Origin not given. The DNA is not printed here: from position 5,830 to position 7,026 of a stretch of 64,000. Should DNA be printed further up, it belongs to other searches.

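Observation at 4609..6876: Two divergently transcribed, highly dissimilar TGT/DpdA-like paralogs sharing one promoter region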

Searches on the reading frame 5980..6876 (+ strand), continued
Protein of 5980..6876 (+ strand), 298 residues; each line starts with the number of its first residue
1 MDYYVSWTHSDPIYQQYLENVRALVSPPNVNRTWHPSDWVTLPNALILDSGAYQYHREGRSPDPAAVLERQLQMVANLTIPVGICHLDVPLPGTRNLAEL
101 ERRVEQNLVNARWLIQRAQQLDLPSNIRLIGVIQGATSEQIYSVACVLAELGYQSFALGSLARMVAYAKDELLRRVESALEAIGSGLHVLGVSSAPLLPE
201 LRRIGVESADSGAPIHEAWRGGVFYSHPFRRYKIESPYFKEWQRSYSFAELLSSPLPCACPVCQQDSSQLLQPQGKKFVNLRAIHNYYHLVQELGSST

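Call 42: get_annotated_region(hit=H15, flank=20000)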
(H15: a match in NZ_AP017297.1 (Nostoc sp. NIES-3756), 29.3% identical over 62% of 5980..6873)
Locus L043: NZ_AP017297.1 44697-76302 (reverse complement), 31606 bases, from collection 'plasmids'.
description: Nostoc sp. NIES-3756 plasmid pNOS3756_2, complete sequence
organism: Nostoc sp. NIES-3756 (NCBI taxid 1751286)
taxonomy: Bacteria; Cyanobacteriota; Cyanophyceae; Nostocales; Nostocaceae; Nostoc; Nostoc sp. NIES-3756
host: -; source: -; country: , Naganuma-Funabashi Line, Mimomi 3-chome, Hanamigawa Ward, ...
typing (MOB-suite, as given by PLSDB): conjugative; relaxase MOBF; mating-pair formation MPF_T
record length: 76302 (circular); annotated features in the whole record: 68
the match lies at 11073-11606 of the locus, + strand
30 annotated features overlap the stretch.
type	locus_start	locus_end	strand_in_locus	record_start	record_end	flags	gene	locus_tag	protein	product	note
CDS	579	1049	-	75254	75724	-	-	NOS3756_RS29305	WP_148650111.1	hypothetical protein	-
CDS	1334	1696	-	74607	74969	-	-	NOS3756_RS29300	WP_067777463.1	hypothetical protein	-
CDS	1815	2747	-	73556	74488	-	-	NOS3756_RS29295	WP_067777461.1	GIY-YIG nuclease family protein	-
CDS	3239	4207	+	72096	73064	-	-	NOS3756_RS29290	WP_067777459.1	tyrosine-type recombinase/integrase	GO:0015074 - DNA integration [Evidence IEA]; GO:0006310 - DNA recombination [Evidence IEA]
CDS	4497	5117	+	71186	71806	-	-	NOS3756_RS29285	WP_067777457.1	type I restriction endonuclease subunit R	-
CDS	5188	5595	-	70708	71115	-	-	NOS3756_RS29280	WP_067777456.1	hypothetical protein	-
CDS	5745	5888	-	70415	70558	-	-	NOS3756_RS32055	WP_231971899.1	hypothetical protein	-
CDS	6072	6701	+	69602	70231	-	-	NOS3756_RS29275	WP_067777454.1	ParA family protein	-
CDS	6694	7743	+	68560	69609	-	-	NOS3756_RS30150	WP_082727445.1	hypothetical protein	-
CDS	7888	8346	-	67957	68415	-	-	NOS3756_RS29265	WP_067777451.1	hypothetical protein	-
CDS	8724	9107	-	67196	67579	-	-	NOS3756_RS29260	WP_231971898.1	hypothetical protein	-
CDS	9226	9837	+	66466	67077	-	-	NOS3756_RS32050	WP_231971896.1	Hpt domain-containing protein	-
CDS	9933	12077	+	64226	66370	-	dpdA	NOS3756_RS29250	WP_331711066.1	tRNA-guanine transglycosylase DpdA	GO:0006400 - tRNA modification [Evidence IEA]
CDS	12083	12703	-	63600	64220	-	-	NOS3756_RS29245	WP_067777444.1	hypothetical protein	-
CDS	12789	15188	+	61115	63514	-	-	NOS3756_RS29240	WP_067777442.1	DEAD/DEAH box helicase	-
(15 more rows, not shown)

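Call 44: get_annotated_region(hit=H17, flank=20000)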
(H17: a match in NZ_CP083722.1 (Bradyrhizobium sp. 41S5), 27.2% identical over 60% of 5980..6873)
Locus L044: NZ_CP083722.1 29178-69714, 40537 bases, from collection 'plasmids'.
description: Bradyrhizobium sp. 41S5 plasmid pB41S5, complete sequence
organism: Bradyrhizobium sp. 41S5 (NCBI taxid 1404443)
taxonomy: Bacteria; Pseudomonadota; Alphaproteobacteria; Hyphomicrobiales; Nitrobacteraceae; Bradyrhizobium; Bradyrhizobium sp. 41S5
host: -; source: Glycine max cv. AC Glengarry,Cell culture,Root nodule from soybean plant inoculated with root zone soil from ...; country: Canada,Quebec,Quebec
typing (MOB-suite, as given by PLSDB): non-mobilizable; replicon rep_cluster_506; mating-pair formation MPF_T
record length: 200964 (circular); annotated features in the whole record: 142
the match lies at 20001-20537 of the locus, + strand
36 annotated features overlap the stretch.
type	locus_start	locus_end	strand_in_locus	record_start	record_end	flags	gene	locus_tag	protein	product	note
CDS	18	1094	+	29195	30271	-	-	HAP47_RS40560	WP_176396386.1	SIR2 family protein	-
CDS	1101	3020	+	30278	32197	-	-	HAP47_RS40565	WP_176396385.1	ATP-binding protein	-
CDS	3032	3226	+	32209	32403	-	-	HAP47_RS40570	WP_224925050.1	KTSC domain-containing protein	-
CDS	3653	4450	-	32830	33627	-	-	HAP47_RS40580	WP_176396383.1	type IV toxin-antitoxin system AbiEi family antitoxin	-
CDS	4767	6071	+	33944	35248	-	-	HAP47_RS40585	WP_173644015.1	DUF2130 domain-containing protein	-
CDS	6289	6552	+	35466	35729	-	-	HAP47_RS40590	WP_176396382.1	hypothetical protein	-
CDS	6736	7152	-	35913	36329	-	-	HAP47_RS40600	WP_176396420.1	hypothetical protein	-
CDS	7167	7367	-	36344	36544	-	-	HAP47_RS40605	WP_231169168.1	hypothetical protein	-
CDS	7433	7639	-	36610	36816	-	-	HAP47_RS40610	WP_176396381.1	hypothetical protein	-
CDS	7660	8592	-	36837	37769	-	-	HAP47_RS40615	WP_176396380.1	Ku protein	GO:0006303 - double-strand break repair via nonhomologous end joining [Evidence IEA]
CDS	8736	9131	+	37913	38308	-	-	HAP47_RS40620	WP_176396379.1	hypothetical protein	-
CDS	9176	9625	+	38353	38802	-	-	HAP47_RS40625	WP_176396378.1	hypothetical protein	-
CDS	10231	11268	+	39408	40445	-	dinB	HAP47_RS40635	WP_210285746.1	DNA polymerase IV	GO:0006281 - DNA repair [Evidence IEA]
CDS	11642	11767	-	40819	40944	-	-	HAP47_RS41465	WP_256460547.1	hypothetical protein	-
CDS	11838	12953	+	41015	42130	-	-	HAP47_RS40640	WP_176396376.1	hypothetical protein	-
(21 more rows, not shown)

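Call 53: predict_structure(alignment_id=A1)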
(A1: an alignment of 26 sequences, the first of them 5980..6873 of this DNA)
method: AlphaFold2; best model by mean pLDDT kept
length: 298 residues; sequences in the alignment: 26
mean_pLDDT: 90.7   pTM: 0.89
mean pLDDT of the five models: 90.7, 90.5, 90.1, 90.0, 89.7
residues with pLDDT >= 90: 213; 70-90: 69; 50-70: 15; < 50: 1
segments of 3 or more residues with pLDDT < 50: none
pLDDT, mean of each block of 10 residues (from residue 1): 91 94 94 90 96 89 94 94 96 89 96 96 95 95 98 92 77 94 94 85 92 92 90 79 62 92 96 93 96 76
secondary structure, 60 per line:
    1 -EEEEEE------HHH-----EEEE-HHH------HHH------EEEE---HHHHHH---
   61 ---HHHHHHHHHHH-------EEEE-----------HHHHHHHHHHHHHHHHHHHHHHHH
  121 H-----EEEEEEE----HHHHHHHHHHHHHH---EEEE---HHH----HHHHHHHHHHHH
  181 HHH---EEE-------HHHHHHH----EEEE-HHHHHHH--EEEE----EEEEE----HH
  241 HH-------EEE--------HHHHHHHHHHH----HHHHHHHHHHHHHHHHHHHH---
elements in order: E2-7 E22-25 E45-48 H52-57 H64-74 E82-85 H97-121 E127-133 H138-151 E155-158 H169-183 E187-189 H197-203 E208-211 H213-219 E222-225 E230-234 H239-242 E250-252 H261-271 H276-295

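Call 58: find_encoding_contigs(protein=P0001, flank=8000, max_places=3)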
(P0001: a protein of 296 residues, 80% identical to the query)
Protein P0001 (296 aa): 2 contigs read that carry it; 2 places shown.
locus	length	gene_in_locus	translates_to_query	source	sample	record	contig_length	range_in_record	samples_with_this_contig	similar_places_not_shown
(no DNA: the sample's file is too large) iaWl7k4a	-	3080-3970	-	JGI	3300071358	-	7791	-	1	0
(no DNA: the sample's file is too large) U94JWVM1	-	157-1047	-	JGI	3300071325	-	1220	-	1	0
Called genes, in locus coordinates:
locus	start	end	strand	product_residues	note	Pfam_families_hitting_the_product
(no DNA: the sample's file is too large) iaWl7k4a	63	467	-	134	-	PF05014:Nuc_deoxyrib_tr, PF15891:Nuc_deoxyri_tr2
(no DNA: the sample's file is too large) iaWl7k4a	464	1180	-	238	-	PF00730:HhH-GPD (weak)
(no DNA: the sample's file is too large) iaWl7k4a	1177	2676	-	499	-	PF01702:TGT (faint)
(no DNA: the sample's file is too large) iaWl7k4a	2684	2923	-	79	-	PF13560:HTH_31, PF12844:HTH_19, PF01381:HTH_3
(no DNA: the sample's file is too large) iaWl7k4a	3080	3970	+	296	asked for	PF01702:TGT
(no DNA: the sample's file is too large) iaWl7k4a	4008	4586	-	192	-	-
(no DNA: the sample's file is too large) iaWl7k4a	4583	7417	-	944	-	PF13401:AAA_22 (faint)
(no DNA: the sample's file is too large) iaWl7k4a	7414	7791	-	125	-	?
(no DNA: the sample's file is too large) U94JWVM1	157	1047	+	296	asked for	PF01702:TGT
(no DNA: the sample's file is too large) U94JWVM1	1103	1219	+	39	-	?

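Call 59: fold_search(model_id=the predicted structure, library=pdb)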
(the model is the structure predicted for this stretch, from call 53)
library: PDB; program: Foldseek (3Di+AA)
matches with E <= 10: 1811; with E <= 0.001: 192
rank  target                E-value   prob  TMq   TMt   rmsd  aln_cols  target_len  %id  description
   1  1iq8_A                4.2e-11  1.00  0.69  0.38   3.8       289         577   18  Crystal Structure of archaeosine tRNA-guanine transglycosylase from Pyrococcus horikoshii (released 2002-05-22)
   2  1j2b_A                1.3e-10  1.00  0.64  0.35   5.0       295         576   17  Crystal Structure Of Archaeosine tRNA-Guanine Transglycosylase Complexed With lambda-form tRNA(Val) (released 2003-05-27)
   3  3uvi                  1.3e-10  1.00  0.74  0.61   4.7       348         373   18  tRNA-guanine transglycosylase C158S C281S W326E E339Q mutant (released 2012-11-14)
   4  4dy1                  1.3e-10  1.00  0.73  0.60   4.4       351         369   19  tRNA-guanine transglycosylase F92C C158S C281S mutant (released 2013-03-27)
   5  1q2r_A                1.5e-10  1.00  0.72  0.59   4.2       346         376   17  Chemical trapping and crystal structure of a catalytic tRNA guanine transglycosylase covalent intermediate (released 2003-09-09)
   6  7a3x                  1.6e-10  1.00  0.73  0.62   4.6       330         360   19  tRNA-guanine transglycosylase C158S/C281S/Y330C/H333A mutant in complex with sulfolane (released 2021-06-16)
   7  2ash_B                1.8e-10  1.00  0.71  0.60   4.7       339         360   17  Crystal structure of Queuine tRNA-ribosyltransferase (EC 2.4.2.29) (tRNA-guanine (tm1561) from THERMOTOGA MARITIMA at  (released 2005-09-06)
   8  4gh3                  1.8e-10  1.00  0.70  0.60   4.4       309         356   21  tRNA Guanine Transglycosylase in complex with phenethyl substituted lin-benzohypoxanthine inhibitor (released 2013-09-04)
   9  1s39                  2.1e-10  1.00  0.76  0.63   3.9       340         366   17  CRYSTAL STRUCTURE OF TGT IN COMPLEX WITH 2-aminoquinazolin-4(3H)-one (released 2004-11-16)
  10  1efz                  2.1e-10  1.00  0.76  0.62   4.1       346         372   16  MUTAGENESIS AND CRYSTALLOGRAPHIC STUDIES OF ZYMOMONAS MOBILIS TRNA-GUANINE TRANSGLYCOSYLASE TO ELUCIDATE THE ROLE OF SER (released 2000-03-01)
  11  3hfy                  2.3e-10  1.00  0.71  0.61   4.0       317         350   19  Mutant of tRNA-guanine transglycosylase (K52M) (released 2009-08-18)
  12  7a4k                  2.4e-10  1.00  0.68  0.55   5.5       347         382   16  tRNA-guanine transglycosylase C158S/C281S/Y330C/H333A mutant in complex with tetramethylene sulfoxide (released 2021-06-16)
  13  7b2i_C                2.7e-10  1.00  0.70  0.55   4.1       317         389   18  Heterodimeric tRNA-Guanine Transglycosylase from mouse (released 2021-12-08)
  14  1pud                  3.1e-10  1.00  0.76  0.62   4.1       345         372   16  TRNA-GUANINE TRANSGLYCOSYLASE (released 1997-07-07)
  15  1q65                  3.3e-10  1.00  0.76  0.63   3.7       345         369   16  CRYSTAL STRUCTURE OF TGT IN COMPLEX WITH 2,6-DIAMINO-8-(2-dimethylaminoethylsulfanylmethyl)-3H-QUINAZOLIN-4-ONE crystall (released 2004-04-13)
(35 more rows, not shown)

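Call 63: search_solved_structures(query=A3, max_evalue=10)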
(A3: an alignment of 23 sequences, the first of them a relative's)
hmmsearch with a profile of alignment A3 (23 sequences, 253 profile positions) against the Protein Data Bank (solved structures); distinct sequences matched with E-value up to 10: 1.
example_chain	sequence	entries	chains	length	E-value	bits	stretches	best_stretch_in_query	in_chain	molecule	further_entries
8z22_C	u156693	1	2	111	1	12.3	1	21-108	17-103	Liprin-alpha-2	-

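Call 70: find_encoding_contigs(protein=P0120, flank=10000, max_places=2)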
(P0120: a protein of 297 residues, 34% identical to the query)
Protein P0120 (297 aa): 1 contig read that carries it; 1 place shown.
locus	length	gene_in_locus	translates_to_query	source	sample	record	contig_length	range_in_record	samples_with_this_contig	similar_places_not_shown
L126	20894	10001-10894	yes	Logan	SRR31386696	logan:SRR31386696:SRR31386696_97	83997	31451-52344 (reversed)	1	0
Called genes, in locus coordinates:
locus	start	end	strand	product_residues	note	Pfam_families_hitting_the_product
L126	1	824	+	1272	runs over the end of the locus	PF09823:DUF2357 (weak)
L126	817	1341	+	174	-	-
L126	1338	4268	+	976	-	PF01935:DUF87 (weak)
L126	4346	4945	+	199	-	-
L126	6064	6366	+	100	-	PF12844:HTH_19, PF01381:HTH_3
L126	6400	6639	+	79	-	-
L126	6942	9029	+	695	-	PF21818:DUF6884, PF01702:TGT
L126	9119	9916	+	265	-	-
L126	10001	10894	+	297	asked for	PF01702:TGT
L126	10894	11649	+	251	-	-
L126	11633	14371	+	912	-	-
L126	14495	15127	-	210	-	-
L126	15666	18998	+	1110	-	PF00270:DEAD (faint), PF04851:ResIII (weak), PF00176:SNF2-rel_dom (weak), PF00271:Helicase_C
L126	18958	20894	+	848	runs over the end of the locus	PF00270:DEAD, PF04851:ResIII, PF00271:Helicase_C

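Call 71: find_encoding_contigs(protein=P0110, flank=10000, max_places=2)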
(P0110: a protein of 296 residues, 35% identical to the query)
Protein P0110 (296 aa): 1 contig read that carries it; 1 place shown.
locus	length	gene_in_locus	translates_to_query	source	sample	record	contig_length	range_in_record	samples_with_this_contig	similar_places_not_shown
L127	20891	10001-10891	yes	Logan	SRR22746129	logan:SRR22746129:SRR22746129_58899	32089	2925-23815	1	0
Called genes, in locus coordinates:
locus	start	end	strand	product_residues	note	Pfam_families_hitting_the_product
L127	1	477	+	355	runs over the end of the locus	PF04326:SLFN_AlbA_2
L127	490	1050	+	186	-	-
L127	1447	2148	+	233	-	-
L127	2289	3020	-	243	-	PF13353:Fer4_12, PF04055:Radical_SAM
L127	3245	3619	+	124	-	PF01242:PTPS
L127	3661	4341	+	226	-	PF00764:Arginosuc_synth (faint), PF06508:QueC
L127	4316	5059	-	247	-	PF00730:HhH-GPD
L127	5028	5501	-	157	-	PF12844:HTH_19, PF13560:HTH_31, PF01381:HTH_3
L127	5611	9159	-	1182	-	-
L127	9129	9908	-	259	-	-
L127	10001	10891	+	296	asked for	PF01702:TGT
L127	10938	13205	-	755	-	PF28109:DpdD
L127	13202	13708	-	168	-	PF13091:PLDc_2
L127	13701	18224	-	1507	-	PF00270:DEAD (weak), PF00271:Helicase_C (weak)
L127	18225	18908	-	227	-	-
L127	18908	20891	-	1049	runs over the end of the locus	-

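Call 72: find_encoding_contigs(protein=P0118, flank=10000, max_places=2)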
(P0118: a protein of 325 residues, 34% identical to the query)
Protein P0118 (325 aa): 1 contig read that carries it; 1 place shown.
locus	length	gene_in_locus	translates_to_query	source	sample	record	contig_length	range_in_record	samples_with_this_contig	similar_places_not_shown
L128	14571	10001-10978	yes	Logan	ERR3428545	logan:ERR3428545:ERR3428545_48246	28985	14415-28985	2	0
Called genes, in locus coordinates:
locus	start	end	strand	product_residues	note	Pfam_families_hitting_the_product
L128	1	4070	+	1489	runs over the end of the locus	PF00270:DEAD, PF00271:Helicase_C (weak)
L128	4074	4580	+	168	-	PF13091:PLDc_2 (weak)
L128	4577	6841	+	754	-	PF28109:DpdD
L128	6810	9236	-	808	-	-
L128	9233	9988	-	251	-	-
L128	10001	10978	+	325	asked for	PF01702:TGT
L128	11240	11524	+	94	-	PF14489:QueF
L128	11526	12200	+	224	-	PF06508:QueC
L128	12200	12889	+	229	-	PF13522:GATase_6 (weak)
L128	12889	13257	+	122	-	PF01242:PTPS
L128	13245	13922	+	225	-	PF13353:Fer4_12 (weak)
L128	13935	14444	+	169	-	PF02592:Vut_1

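Call 76: search_protein_representatives(alignment_id=A1)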
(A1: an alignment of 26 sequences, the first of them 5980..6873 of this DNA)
Query: 26 sequences, 300 profile positions. Proteins with E-value up to 0.001 (for the whole library): 1621; up to 1e-10: 580; up to 1e-30: 50. The best 150 are listed.
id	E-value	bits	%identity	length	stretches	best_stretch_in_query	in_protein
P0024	3.6e-136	469.5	-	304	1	1-297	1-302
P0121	3.1e-98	345.0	-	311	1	1-295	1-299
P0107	4.9e-96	337.8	-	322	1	68-298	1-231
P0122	2.1e-93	329.1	-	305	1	1-297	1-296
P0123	3.1e-93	328.6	-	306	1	1-294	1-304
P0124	6.7e-93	327.5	-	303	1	2-297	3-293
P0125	7.4e-93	327.3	-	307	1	1-297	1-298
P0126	1.5e-90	319.7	-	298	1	1-296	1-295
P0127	4.1e-90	318.3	-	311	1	1-294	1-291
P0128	3.5e-89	315.2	-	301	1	1-296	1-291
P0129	3.3e-88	312.1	-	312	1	1-297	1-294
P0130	5.6e-87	308.0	-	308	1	1-297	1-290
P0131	3.8e-86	305.3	-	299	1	1-296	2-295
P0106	2.0e-80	286.5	-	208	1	93-296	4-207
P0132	4.4e-79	282.1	-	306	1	1-296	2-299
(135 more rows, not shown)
